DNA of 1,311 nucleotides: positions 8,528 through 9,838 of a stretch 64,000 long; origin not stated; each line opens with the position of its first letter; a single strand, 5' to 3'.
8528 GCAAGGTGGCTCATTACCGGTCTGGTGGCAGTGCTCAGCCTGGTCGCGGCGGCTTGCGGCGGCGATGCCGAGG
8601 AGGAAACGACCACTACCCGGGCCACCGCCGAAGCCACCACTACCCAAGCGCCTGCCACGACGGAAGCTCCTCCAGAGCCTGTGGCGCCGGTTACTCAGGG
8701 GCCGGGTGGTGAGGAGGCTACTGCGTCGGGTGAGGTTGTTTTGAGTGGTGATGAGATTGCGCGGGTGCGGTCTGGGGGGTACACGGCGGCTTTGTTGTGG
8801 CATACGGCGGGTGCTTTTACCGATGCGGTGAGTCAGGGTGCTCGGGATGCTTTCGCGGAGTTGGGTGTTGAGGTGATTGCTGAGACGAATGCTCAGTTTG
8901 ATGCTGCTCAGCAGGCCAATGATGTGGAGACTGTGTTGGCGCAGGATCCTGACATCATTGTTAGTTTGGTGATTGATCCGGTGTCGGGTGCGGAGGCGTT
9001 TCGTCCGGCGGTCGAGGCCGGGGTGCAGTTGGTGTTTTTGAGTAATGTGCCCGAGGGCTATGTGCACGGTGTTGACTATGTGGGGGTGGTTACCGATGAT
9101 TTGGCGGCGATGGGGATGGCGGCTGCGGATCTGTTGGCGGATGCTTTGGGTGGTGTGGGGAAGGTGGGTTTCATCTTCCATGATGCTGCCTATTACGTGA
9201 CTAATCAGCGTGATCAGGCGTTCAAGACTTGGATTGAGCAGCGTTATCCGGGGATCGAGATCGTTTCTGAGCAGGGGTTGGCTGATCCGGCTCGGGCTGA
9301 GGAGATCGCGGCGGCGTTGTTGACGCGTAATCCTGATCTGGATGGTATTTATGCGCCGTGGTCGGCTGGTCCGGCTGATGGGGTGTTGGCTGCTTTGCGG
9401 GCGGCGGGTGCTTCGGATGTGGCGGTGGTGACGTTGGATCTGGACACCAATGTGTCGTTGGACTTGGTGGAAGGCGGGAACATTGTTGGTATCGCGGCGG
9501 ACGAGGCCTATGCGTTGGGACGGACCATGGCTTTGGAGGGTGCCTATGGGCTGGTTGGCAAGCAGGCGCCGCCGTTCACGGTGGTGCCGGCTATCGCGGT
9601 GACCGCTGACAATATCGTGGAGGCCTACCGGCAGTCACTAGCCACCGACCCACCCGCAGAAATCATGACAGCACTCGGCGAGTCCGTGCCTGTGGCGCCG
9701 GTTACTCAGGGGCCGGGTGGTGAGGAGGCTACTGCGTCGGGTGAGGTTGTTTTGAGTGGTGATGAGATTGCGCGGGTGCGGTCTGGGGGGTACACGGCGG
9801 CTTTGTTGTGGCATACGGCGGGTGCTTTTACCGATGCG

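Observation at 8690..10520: Strand-asymmetric C-depleted, G+T-rich composition across the duplicated SBP domain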

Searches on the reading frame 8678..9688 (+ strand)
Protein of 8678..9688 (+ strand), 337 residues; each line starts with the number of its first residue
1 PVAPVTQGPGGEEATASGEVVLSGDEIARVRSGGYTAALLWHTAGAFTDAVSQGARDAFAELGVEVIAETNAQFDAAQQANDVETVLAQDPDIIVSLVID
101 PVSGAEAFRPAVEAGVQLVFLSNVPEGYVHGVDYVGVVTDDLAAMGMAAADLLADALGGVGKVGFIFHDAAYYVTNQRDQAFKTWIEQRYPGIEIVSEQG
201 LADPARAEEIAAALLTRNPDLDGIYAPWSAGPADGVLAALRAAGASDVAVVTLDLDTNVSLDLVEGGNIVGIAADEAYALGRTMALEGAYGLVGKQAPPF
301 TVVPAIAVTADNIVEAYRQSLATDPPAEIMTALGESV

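Call 10: find_homologous_proteins(query=window:8678-9688:+)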
Query window:8678-9688:+ (337 aa): 1367 proteins with E <= 0.001 among 8000 candidates; the best 120 are listed.
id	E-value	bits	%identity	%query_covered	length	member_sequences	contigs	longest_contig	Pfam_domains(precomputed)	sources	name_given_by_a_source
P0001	8.4e-200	681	96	100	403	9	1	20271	PF13407.13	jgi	-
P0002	3.3e-196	669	94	99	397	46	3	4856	PF13407.13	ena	-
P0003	6.0e-187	639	90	97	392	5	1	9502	PF13407.13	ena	-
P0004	1.2e-186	638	88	99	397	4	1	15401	PF13407.13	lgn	-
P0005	8.3e-186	635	90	97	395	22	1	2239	PF13407.13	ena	-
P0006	9.1e-186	635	89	99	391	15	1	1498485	PF13407.13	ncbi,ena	-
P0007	1.8e-184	630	95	93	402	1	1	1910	PF13407.13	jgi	-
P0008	5.1e-180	616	74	93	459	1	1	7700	PF13407.13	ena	-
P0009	1.3e-177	608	85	98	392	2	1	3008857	PF13407.13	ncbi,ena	-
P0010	1.7e-177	607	86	98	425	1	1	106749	PF13407.13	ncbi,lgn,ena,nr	ncbi:MAG: substrate-binding domain-containing protein [bacterium]|nr:substrate-binding domain-contai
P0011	2.7e-177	607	87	98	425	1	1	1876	PF13407.13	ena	-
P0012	5.3e-177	606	87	98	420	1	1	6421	PF13407.13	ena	-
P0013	6.5e-177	606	86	98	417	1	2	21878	PF13407.13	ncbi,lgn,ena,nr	ncbi:MAG: substrate-binding domain-containing protein [bacterium]|nr:substrate-binding domain-contai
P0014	7.6e-177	605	86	98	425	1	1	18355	PF13407.13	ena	-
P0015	1.5e-176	604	85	98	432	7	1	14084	PF13407.13,PF05887.17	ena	-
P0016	1.7e-176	604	86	98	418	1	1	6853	PF13407.13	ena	-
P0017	2.2e-176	604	86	98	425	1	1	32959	PF13407.13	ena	-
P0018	8.3e-176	602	85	99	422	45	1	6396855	PF13407.13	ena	-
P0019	1.6e-175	601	86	98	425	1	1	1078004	PF13407.13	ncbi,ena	-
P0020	5.4e-175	599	86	98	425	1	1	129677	PF13407.13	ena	-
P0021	6.2e-175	599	85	98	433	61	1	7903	PF13407.13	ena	-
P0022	2.8e-174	597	83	99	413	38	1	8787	PF13407.13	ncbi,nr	ncbi:MAG: substrate-binding domain-containing protein, partial [Acidimicrobiaceae bacterium]|nr:subs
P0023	5.5e-174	596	84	98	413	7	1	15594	PF13407.13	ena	-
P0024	2.8e-173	594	84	98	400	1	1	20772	PF13407.13,PF13458.13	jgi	-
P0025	3.2e-172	590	90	91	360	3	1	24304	PF13407.13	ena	-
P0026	1.0e-171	588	83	98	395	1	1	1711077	PF13407.13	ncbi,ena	-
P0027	1.9e-171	588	84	98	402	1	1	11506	PF13407.13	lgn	-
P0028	3.6e-171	587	83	98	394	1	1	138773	PF13407.13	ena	-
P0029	3.7e-171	587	83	99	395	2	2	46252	PF13407.13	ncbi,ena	-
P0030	7.6e-171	586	82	98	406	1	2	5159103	PF13407.13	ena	-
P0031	1.5e-170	585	82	98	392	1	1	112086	PF13407.13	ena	-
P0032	5.1e-170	583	82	98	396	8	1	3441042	PF13407.13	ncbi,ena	-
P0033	6.2e-170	583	82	98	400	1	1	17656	PF13407.13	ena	-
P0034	7.6e-170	582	83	99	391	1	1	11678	PF13407.13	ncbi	-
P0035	1.6e-169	581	81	99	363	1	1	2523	PF13407.13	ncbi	-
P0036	1.6e-169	581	81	98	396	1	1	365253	PF13407.13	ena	-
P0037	1.8e-169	581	81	99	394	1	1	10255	PF13407.13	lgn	-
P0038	1.9e-169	581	82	98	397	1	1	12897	PF13407.13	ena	-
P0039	4.6e-169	580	81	98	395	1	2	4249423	PF13407.13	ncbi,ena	-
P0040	5.4e-169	580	81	98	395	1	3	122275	PF13407.13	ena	-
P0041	1.5e-168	578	81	98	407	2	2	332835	PF13407.13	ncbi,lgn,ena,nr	ncbi:MAG: substrate-binding domain-containing protein [Acidimicrobiaceae bacterium]|nr:substrate-bin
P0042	1.9e-168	578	82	98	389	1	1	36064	PF13407.13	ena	-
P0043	2.0e-167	574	81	98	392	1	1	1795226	PF13407.13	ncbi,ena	-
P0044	4.0e-167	573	81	99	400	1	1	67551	PF13407.13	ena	-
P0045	4.9e-167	573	79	99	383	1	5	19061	PF13407.13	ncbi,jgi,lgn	-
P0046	7.8e-167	572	79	99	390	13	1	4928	PF13407.13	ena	-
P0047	8.6e-167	572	80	99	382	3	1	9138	PF13407.13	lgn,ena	-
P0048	5.3e-166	570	79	99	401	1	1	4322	PF13407.13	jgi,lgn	-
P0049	3.0e-165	567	80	98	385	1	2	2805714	PF13407.13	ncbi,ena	-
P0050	1.4e-164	565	80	99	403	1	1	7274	PF13407.13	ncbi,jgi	-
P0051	2.5e-164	564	80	99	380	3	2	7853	PF13407.13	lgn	-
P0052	4.5e-164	563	79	99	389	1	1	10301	PF13407.13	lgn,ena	-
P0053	3.0e-163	561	79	99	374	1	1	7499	PF13407.13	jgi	-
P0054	5.8e-163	560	78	99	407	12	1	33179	PF13407.13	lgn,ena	-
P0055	1.4e-162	558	84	91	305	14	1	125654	PF13407.13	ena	-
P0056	2.0e-162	558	77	99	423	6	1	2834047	PF13407.13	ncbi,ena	-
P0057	2.6e-162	558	78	99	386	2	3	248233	PF13407.13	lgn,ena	-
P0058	2.7e-162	558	78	99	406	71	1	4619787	PF13407.13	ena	-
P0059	3.5e-162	557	77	99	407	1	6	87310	PF13407.13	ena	-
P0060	4.5e-162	557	77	98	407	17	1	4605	PF13407.13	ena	-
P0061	1.0e-161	556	78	99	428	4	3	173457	PF13407.13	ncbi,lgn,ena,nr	ncbi:MAG: substrate-binding domain-containing protein [Acidimicrobiaceae bacterium]|nr:substrate-bin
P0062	5.3e-161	553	77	99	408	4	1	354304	PF13407.13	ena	-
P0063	1.9e-160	551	87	89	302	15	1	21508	PF13407.13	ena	-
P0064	2.5e-160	551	76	99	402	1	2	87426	PF13407.13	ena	-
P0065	1.0e-159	549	77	99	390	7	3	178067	PF13407.13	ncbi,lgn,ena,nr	ncbi:MAG: substrate-binding domain-containing protein [bacterium]|nr:substrate-binding domain-contai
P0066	1.5e-159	548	76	98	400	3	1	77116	PF13407.13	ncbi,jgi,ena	-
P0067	1.0e-158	546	75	98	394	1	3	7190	PF13407.13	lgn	-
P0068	1.2e-157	542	75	98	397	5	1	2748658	PF13407.13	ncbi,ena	-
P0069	1.5e-157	542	74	98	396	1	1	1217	PF13407.13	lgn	-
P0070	1.5e-157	542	76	98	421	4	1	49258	PF13407.13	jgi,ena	-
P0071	5.0e-156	537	75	98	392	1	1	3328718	PF13407.13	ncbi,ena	-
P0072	4.3e-154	531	75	98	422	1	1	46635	PF21827.2,PF13407.13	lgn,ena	-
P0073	1.1e-153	529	74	98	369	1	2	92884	PF13407.13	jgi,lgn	jgi:ribose transport system substrate-binding protein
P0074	1.3e-153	529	74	99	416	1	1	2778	PF13407.13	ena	-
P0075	2.6e-150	518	73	98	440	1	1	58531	PF13407.13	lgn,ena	-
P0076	3.9e-150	518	70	98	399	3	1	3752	PF13407.13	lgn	-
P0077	8.4e-148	510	70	97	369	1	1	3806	PF13407.13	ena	-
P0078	2.9e-146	505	70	98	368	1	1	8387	PF13407.13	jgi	jgi:ribose transport system substrate-binding protein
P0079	2.4e-144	499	68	98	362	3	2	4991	PF00532.28,PF13407.13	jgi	-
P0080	4.6e-144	498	68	98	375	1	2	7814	PF00532.28,PF13407.13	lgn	-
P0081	1.3e-143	496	69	99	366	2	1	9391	PF13407.13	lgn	-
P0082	2.0e-143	496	87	80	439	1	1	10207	PF13407.13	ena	-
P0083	5.5e-143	494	68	98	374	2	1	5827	PF13407.13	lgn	-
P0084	2.6e-142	492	48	97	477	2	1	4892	PF13407.13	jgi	jgi:ribose transport system substrate-binding protein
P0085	1.0e-138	480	68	99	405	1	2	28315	PF13407.13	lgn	-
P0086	3.3e-138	478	68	98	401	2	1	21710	PF13407.13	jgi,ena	-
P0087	1.0e-137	477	67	98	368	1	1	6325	PF13407.13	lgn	-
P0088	1.7e-131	456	65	98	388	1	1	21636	PF13377.13,PF13407.13,PF13458.13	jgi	jgi:ribose transport system substrate-binding protein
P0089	3.8e-131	455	67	98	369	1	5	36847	PF13407.13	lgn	-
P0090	2.1e-130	453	64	98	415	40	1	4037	PF13407.13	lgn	-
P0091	5.4e-130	451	63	99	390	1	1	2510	PF13377.13,PF13407.13,PF13458.13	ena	-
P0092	6.3e-130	451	65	97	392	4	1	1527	PF13407.13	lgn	-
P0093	2.7e-129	449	77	81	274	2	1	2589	PF13407.13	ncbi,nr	ncbi:MAG: substrate-binding domain-containing protein [bacterium]|nr:substrate-binding domain-contai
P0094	3.7e-129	449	62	98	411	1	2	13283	PF13407.13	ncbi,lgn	-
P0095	4.1e-129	449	62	98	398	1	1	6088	PF00532.28,PF13407.13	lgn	-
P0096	6.6e-129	448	64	98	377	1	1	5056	PF13407.13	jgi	jgi:ribose transport system substrate-binding protein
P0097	1.8e-128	446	84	74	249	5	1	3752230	PF13407.13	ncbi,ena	-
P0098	2.1e-128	446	64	99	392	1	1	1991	PF13407.13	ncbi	-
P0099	2.7e-128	446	63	98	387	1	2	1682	PF13407.13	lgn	-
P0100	4.7e-127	442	83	74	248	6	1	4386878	PF13407.13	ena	-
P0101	1.3e-126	440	84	73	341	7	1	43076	PF13407.13,PF13458.13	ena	-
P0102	2.1e-126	440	64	98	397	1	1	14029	PF13377.13,PF13407.13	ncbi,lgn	-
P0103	2.6e-126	439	60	98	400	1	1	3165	PF13407.13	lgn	-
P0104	2.6e-126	439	62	99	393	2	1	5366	PF13377.13,PF13407.13,PF13458.13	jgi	-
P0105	2.6e-126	439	59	98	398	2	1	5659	PF13407.13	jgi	jgi:ribose transport system substrate-binding protein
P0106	9.0e-126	438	63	97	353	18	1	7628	PF00532.28,PF13407.13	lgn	-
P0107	2.2e-125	436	63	97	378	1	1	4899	PF13407.13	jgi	jgi:ribose transport system substrate-binding protein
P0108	3.2e-125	436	61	98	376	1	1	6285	PF00532.28,PF13407.13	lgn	-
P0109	3.6e-125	436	63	98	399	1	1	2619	PF13407.13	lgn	-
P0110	8.1e-125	434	62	99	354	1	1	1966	PF00532.28,PF13407.13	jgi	jgi:ribose transport system substrate-binding protein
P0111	3.4e-124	432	62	97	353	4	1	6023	PF00532.28,PF13407.13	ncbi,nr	ncbi:MAG TPA: substrate-binding domain-containing protein [Bauldia sp.]|nr:substrate-binding domain-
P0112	5.2e-124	432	62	97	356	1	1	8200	PF13407.13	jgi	jgi:ribose transport system substrate-binding protein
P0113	5.7e-124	432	62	96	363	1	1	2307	PF13407.13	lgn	-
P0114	7.6e-124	431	60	99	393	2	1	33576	PF13377.13,PF13407.13,PF13458.13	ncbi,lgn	-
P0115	1.0e-123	431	62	97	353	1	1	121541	PF00532.28,PF13407.13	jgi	jgi:ribose transport system substrate-binding protein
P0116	1.2e-123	431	59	98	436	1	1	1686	PF13407.13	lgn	-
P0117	1.4e-123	430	62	97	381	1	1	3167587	PF13407.13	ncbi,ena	-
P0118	1.8e-123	430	62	96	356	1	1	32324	PF00532.28,PF13407.13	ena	-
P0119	2.1e-123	430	61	99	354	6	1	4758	PF00532.28,PF13407.13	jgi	jgi:ribose transport system substrate-binding protein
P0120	2.5e-123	430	61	99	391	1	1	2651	PF13377.13,PF13407.13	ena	-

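Call 11: find_encoding_contigs(protein=P0001, flank=10000, max_places=3)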
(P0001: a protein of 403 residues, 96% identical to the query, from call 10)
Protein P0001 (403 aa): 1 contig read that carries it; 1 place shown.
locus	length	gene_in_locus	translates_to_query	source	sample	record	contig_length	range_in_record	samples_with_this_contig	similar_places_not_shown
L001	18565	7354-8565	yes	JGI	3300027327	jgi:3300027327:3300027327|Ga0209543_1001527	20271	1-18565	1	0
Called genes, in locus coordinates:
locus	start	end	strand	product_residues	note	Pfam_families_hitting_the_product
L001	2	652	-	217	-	?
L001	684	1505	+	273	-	PF00459:Inositol_P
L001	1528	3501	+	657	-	PF19310:TOP_N (faint), PF01432:Peptidase_M3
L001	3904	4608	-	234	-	PF22570:LiaF-TM, PF18917:LiaI-LiaF-like_TM1, PF09922:LiaF-like_C (weak)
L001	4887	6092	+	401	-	PF13545:HTH_Crp_2 (weak), PF09339:HTH_IclR (weak), PF12802:MarR_2, PF13412:HTH_24 (weak), PF00480:ROK, PF01869:BcrAD_BadFG (faint)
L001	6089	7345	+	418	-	PF04389:Peptidase_M28 (faint), PF01546:Peptidase_M20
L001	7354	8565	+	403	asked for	PF13407:Peripla_BP_4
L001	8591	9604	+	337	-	PF02653:BPD_transp_2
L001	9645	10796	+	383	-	PF01168:Ala_racemase_N, PF21279:YhfX-like_C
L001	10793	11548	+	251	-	PF02463:SMC_N (weak), PF00005:ABC_tran, PF13304:AAA_21 (faint)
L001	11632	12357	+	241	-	PF01182:Glucosamine_iso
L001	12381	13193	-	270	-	-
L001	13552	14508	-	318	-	-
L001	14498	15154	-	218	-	-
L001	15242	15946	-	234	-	PF08713:DNA_alkylation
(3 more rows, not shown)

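Call 12: find_encoding_contigs(protein=P0006, flank=10000, max_places=3)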
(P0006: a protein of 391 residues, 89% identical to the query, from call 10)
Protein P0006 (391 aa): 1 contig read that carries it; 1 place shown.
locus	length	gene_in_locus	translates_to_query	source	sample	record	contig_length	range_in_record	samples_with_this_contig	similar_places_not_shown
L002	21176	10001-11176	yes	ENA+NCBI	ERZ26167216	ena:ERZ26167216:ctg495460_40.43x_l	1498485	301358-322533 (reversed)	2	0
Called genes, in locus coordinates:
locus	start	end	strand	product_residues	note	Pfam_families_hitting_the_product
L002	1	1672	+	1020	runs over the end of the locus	-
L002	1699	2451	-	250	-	PF01694:Rhomboid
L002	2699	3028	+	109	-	-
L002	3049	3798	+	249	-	PF01728:FtsJ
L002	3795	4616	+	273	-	PF01513:NAD_kinase, PF20143:NAD_kinase_C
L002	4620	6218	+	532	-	PF02463:SMC_N (weak), PF13476:AAA_23 (weak)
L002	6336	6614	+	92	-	-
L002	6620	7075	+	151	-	-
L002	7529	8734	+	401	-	PF13545:HTH_Crp_2 (faint), PF12802:MarR_2 (faint), PF00480:ROK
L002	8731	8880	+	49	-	-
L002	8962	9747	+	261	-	PF01546:Peptidase_M20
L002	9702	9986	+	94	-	-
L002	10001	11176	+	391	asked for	PF13407:Peripla_BP_4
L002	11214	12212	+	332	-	PF02653:BPD_transp_2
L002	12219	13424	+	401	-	PF01168:Ala_racemase_N, PF21279:YhfX-like_C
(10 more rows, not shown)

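Call 13: find_encoding_contigs(protein=P0002, flank=5000, max_places=3)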
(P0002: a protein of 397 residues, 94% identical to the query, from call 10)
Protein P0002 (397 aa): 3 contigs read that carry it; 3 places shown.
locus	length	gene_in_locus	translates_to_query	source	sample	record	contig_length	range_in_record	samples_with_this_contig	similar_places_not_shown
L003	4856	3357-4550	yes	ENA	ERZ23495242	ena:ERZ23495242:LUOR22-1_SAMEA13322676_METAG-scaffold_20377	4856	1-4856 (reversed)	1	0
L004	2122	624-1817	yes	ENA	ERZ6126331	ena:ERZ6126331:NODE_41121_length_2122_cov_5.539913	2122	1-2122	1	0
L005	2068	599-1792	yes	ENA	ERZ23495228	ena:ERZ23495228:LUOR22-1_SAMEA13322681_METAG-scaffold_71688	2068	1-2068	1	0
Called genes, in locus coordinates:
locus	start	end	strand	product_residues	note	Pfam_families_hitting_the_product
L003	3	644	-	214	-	?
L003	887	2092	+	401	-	PF09339:HTH_IclR (weak), PF12802:MarR_2, PF13412:HTH_24, PF00480:ROK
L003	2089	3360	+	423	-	PF01546:Peptidase_M20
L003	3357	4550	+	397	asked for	PF13407:Peripla_BP_4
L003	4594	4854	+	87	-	?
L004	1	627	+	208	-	?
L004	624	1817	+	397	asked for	PF13407:Peripla_BP_4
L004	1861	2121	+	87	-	?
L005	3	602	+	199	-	?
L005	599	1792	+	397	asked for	PF13407:Peripla_BP_4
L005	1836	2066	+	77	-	?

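Call 17: find_related_loci(query=A1, collection=genome_contigs, flank=6000)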
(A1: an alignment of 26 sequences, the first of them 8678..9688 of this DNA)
Query A1 (337 aa) in genome_contigs; peptide patterns used: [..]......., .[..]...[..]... (x = any residue, [..] = any of these).
599 stretches matched a pattern (row limit reached: there are more); 562 encode a relative of the query (tblastn E <= 1e-3); the best 80 are kept; 78 distinct loci.
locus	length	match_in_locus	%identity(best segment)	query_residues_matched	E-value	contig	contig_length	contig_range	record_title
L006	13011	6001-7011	95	1-337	0e+0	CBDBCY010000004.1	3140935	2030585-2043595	MAG: Acidimicrobiia bacterium isolate 5869b7e0-be7e-4f88-8776-9a9c90231507 genome assembly, contig: contig_4, whole geno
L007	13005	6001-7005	95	1-335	0e+0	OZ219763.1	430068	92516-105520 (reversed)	MAG: Acidimicrobiia bacterium isolate 0395d7e3-236e-4384-95e3-6864e4764bd2 genome assembly, chromosome: 7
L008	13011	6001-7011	94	1-337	0e+0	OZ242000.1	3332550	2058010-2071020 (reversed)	MAG: Acidimicrobiia bacterium isolate 2de4d7b0-df0b-474f-a321-03b588d4267d genome assembly, chromosome: 1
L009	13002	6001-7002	94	1-334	0e+0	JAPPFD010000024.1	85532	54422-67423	MAG: bacterium isolate RHO1_bin_22 NODE_642_length_85532_cov_50.687893, whole genome shotgun sequence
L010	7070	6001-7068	94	1-336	0e+0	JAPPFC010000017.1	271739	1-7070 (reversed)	MAG: bacterium isolate RHO1_bin_21 NODE_49_length_271739_cov_34.005050, whole genome shotgun sequence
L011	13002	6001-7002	94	1-334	0e+0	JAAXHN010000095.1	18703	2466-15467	MAG: Acidimicrobiia bacterium isolate Plut_88890 unfiltered_Plut_88890_genomic_contig_930030, whole genome shotgun seque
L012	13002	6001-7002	96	1-334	0e+0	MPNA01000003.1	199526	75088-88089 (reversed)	MAG: bacterium OM1 bin76 NODE_76_length_199526_cov_18.6344_ID_151, whole genome shotgun sequence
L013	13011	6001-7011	94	1-337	0e+0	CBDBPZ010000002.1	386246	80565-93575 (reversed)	MAG: Acidimicrobiia bacterium isolate e8d0d016-558a-4d92-8aea-5701a62d209a genome assembly, contig: contig_2, whole geno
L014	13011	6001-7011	94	1-337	0e+0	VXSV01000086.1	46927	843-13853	MAG: Acidimicrobiia bacterium isolate SB0665_bin_24 NODE_466_length_46927_cov_18.758107, whole genome shotgun sequence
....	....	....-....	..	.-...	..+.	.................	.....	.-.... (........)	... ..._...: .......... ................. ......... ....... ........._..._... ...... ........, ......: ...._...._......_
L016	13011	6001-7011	93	1-337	0e+0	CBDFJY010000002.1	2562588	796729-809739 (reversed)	MAG: Acidimicrobiia bacterium isolate 9841b5da-bbbc-437b-8723-ee48c5b8baba genome assembly, contig: contig_2, whole geno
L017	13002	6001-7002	87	1-334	0e+0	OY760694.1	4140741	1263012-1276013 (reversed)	MAG: Acidimicrobiia bacterium isolate 9e233251-ef21-4ac4-b557-2094fc44eb4a genome assembly, chromosome: 1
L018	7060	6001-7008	90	1-336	0e+0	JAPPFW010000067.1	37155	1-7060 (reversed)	MAG: bacterium isolate RHO1_bin_3 NODE_2135_length_37155_cov_33.094528, whole genome shotgun sequence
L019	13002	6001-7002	90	1-334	0e+0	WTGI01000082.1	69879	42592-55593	MAG: Acidimicrobiia bacterium isolate CO36387bin_10 NODE_129_length_69879_cov_17.674439, whole genome shotgun sequence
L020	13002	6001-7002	93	1-334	0e+0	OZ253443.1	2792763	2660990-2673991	MAG: Acidimicrobiia bacterium isolate 563c3fc9-303a-4188-a37b-32c8faebca22 genome assembly, chromosome: 1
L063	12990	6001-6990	83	6-335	2e-178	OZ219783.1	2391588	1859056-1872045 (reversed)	MAG: Acidimicrobiales bacterium isolate 338ce4d4-76ec-4943-9751-3abf57ff0aba genome assembly, chromosome: 1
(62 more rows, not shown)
